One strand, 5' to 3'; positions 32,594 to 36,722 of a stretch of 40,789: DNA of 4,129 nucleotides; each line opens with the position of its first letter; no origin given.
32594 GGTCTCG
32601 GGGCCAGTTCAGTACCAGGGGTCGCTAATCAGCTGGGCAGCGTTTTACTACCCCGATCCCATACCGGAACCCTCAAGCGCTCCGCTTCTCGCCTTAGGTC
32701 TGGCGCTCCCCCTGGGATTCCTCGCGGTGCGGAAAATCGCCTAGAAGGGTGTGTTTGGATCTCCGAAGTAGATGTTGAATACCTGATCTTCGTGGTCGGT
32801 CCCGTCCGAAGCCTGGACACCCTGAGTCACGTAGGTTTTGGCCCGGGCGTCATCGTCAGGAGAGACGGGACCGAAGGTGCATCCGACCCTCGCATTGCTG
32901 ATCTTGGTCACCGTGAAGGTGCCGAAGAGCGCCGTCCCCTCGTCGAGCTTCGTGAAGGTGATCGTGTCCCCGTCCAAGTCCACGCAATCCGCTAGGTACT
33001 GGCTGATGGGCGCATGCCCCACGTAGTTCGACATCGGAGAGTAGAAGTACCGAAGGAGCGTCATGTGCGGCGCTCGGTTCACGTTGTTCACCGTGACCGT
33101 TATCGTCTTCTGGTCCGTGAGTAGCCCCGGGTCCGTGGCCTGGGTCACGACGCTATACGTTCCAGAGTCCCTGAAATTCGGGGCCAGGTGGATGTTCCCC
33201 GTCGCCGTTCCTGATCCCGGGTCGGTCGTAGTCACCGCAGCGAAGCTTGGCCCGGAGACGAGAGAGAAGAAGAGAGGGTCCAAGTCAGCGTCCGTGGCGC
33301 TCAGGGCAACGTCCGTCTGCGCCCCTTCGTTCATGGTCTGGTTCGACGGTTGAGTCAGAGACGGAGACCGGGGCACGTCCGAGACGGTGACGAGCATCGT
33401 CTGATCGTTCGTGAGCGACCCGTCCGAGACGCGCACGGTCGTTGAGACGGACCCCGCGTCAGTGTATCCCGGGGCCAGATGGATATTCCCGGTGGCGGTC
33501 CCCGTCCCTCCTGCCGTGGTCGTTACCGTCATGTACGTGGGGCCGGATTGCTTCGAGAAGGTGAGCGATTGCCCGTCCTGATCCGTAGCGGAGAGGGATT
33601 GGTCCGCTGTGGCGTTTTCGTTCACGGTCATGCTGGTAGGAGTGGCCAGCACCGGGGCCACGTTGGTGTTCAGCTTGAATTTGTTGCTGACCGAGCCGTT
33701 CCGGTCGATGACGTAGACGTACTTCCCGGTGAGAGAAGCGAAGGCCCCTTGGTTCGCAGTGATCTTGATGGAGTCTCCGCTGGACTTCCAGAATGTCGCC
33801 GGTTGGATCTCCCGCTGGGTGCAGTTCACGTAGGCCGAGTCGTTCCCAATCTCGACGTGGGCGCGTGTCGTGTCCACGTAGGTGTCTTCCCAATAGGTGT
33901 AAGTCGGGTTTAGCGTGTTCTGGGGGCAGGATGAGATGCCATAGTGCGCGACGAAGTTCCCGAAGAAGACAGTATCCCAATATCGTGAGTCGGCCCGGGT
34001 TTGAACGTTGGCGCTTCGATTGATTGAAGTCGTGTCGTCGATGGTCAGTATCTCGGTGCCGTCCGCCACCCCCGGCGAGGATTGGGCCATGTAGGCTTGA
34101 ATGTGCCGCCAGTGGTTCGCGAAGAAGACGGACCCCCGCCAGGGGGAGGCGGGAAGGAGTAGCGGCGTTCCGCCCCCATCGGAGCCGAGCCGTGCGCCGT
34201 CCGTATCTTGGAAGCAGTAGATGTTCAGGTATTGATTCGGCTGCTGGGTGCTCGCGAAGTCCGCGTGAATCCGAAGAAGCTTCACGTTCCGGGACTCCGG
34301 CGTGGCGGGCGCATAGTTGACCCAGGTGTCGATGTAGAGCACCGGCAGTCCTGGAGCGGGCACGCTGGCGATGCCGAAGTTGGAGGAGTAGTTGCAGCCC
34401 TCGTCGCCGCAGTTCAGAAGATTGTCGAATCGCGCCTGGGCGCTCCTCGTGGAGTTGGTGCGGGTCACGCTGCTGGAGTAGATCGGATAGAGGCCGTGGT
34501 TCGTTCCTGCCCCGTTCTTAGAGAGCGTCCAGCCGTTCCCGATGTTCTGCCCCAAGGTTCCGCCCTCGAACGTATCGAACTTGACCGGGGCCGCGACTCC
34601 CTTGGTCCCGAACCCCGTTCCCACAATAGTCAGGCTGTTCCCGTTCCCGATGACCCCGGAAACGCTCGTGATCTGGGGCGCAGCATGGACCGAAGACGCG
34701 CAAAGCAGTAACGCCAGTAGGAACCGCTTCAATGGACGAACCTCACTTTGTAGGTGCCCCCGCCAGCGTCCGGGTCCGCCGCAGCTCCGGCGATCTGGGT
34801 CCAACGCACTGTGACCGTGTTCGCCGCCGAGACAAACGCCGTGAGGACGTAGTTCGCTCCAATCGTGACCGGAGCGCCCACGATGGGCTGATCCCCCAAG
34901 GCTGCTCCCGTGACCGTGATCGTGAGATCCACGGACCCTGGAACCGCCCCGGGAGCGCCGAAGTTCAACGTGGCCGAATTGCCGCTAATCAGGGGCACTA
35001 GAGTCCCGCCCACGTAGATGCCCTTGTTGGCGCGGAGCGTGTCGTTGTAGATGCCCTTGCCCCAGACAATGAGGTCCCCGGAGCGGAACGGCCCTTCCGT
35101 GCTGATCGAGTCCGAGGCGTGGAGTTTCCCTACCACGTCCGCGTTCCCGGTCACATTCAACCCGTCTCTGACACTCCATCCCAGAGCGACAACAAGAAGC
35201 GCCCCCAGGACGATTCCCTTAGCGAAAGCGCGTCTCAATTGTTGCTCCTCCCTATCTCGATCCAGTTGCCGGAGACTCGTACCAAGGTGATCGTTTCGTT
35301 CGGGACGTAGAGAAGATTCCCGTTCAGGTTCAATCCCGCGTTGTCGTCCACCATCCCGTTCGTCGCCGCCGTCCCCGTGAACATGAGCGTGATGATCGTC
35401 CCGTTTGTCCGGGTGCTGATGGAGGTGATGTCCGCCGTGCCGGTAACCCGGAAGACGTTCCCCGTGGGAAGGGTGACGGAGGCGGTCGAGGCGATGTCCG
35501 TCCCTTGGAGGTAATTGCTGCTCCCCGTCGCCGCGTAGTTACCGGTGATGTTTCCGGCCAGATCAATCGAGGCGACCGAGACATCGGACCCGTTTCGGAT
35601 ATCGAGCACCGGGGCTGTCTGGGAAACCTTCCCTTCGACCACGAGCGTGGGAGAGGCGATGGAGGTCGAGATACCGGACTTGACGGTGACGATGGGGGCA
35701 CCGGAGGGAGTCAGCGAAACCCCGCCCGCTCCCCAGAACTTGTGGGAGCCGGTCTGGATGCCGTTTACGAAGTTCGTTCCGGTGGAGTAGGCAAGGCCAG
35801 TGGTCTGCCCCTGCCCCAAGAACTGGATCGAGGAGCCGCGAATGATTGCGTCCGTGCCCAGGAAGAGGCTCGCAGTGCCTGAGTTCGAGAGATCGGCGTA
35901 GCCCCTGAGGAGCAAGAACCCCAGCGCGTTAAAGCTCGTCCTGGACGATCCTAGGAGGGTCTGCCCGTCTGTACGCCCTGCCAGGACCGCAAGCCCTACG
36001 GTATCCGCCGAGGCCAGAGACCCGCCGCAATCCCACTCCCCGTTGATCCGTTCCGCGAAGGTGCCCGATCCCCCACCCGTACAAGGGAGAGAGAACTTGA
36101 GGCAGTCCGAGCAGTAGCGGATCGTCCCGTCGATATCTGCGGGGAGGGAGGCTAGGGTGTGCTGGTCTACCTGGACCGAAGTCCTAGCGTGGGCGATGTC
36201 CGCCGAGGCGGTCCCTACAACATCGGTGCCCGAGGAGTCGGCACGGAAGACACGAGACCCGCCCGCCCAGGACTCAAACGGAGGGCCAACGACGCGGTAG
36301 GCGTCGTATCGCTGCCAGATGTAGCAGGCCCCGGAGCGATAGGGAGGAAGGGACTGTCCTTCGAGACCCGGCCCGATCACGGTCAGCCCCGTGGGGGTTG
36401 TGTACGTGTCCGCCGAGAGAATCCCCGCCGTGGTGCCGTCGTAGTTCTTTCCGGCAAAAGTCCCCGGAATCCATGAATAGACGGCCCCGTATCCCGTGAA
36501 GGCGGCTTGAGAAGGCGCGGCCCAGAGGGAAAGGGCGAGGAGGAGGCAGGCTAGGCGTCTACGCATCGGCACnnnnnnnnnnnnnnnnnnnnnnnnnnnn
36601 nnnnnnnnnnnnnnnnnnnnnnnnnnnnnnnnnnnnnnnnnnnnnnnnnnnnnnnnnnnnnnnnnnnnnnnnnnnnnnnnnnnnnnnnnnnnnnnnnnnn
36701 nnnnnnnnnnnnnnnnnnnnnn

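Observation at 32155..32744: A PEP-CTERM (exosortase-sorted) protein is encoded antisense inside the late operon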

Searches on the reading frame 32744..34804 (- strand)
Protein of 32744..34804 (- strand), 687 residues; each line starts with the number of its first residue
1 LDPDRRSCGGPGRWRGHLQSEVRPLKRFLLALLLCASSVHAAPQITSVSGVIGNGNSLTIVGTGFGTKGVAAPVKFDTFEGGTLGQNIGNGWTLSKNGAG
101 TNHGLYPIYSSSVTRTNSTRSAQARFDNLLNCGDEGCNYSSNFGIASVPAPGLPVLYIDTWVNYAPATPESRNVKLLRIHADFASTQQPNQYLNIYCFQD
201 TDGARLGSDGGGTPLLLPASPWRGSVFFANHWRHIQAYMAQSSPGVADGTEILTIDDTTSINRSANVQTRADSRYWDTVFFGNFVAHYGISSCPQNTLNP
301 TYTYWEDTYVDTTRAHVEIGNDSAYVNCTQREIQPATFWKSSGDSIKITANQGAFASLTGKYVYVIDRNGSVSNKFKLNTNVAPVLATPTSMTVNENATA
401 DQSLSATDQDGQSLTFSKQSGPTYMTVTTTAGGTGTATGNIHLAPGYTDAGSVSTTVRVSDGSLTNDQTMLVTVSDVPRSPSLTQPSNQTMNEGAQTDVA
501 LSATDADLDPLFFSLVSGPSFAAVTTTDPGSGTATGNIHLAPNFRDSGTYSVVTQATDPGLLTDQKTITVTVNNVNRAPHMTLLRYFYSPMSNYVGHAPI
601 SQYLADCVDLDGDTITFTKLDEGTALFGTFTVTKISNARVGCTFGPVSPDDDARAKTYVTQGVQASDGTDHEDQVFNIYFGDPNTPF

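Call 7: search_protein_families(library=phrogs, proteins=[window:32744-34804:-], max_evalue=0.001)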
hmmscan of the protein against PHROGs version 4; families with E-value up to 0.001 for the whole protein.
window:32744-34804:- (687 aa): 0 families

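Call 8: search_protein_families(library=pfam, proteins=[window:32744-34804:-], max_evalue=0.001)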
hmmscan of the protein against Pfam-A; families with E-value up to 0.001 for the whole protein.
window:32744-34804:- (687 aa): 1 family
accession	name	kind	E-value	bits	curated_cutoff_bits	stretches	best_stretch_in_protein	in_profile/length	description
PF17963.7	Big_9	-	1.5e-10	42.3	23.6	2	381-473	1-89/89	Bacterial Ig domain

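Call 43: search_solved_structures(query=window:32744-34732:-, max_evalue=0.01)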
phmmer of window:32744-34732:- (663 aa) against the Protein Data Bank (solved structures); distinct sequences matched with E-value up to 0.01: 0.

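Call 94: search_protein_families(library=ncbifam, proteins=[window:32744-34732:-], max_evalue=0.01)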
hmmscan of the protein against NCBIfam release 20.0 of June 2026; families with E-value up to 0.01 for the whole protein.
window:32744-34732:- (663 aa): 2 families
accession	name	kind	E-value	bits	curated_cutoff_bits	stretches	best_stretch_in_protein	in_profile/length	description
NF038112.1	myxo_dep_M36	subfamily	1.7e-16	58.6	1500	1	355-595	1284-1510/1604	myxosortase-dependent M36 family metallopeptidase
NF012211.1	tand_rpt_95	domain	4e-08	33.1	90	2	381-461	18-95/98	tandem-95 repeat protein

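Call 95: search_protein_families(library=padloc, proteins=[window:32744-34732:-], max_evalue=0.01)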
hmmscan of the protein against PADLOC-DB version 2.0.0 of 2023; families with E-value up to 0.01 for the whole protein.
window:32744-34732:- (663 aa): 0 families

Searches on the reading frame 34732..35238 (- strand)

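Call 94: search_protein_families(library=ncbifam, proteins=[window:34732-35238:-], max_evalue=0.01)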
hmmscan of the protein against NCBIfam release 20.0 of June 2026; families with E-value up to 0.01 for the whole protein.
window:34732-35238:- (169 aa): 1 family
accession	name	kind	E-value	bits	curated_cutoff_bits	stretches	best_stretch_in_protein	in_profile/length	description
NF040485.1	ZirU_fam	subfamily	0.0093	16.1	100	0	98-152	127-177/210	ZirU family protein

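Call 95: search_protein_families(library=padloc, proteins=[window:34732-35238:-], max_evalue=0.01)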
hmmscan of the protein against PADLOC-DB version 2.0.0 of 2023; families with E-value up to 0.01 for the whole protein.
window:34732-35238:- (169 aa): 0 families

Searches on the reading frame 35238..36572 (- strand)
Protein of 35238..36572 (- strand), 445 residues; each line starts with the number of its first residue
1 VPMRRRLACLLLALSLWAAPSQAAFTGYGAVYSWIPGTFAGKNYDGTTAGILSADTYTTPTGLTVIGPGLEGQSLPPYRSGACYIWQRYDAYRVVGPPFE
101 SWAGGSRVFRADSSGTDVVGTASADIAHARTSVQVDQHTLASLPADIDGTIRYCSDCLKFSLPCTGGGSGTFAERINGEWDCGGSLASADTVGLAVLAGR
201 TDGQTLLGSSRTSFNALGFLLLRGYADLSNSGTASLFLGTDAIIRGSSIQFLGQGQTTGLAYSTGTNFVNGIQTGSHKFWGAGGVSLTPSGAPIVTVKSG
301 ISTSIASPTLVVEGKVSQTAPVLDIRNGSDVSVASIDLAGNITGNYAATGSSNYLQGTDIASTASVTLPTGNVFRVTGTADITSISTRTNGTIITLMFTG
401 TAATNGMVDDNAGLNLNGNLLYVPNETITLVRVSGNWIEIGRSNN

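Call 7: search_protein_families(library=phrogs, proteins=[window:35238-36572:-], max_evalue=0.001)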
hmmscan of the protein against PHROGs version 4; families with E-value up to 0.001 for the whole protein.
window:35238-36572:- (445 aa): 0 families

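Call 8: search_protein_families(library=pfam, proteins=[window:35238-36572:-], max_evalue=0.001)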
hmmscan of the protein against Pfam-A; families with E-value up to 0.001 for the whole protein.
window:35238-36572:- (445 aa): 0 families

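Call 44: search_solved_structures(query=window:35238-36566:-, max_evalue=0.01)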
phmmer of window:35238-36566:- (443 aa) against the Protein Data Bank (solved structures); distinct sequences matched with E-value up to 0.01: 0.

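Call 94: search_protein_families(library=ncbifam, proteins=[window:35238-36566:-], max_evalue=0.01)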
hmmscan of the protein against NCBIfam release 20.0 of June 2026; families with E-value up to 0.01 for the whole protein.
window:35238-36566:- (443 aa): 0 families
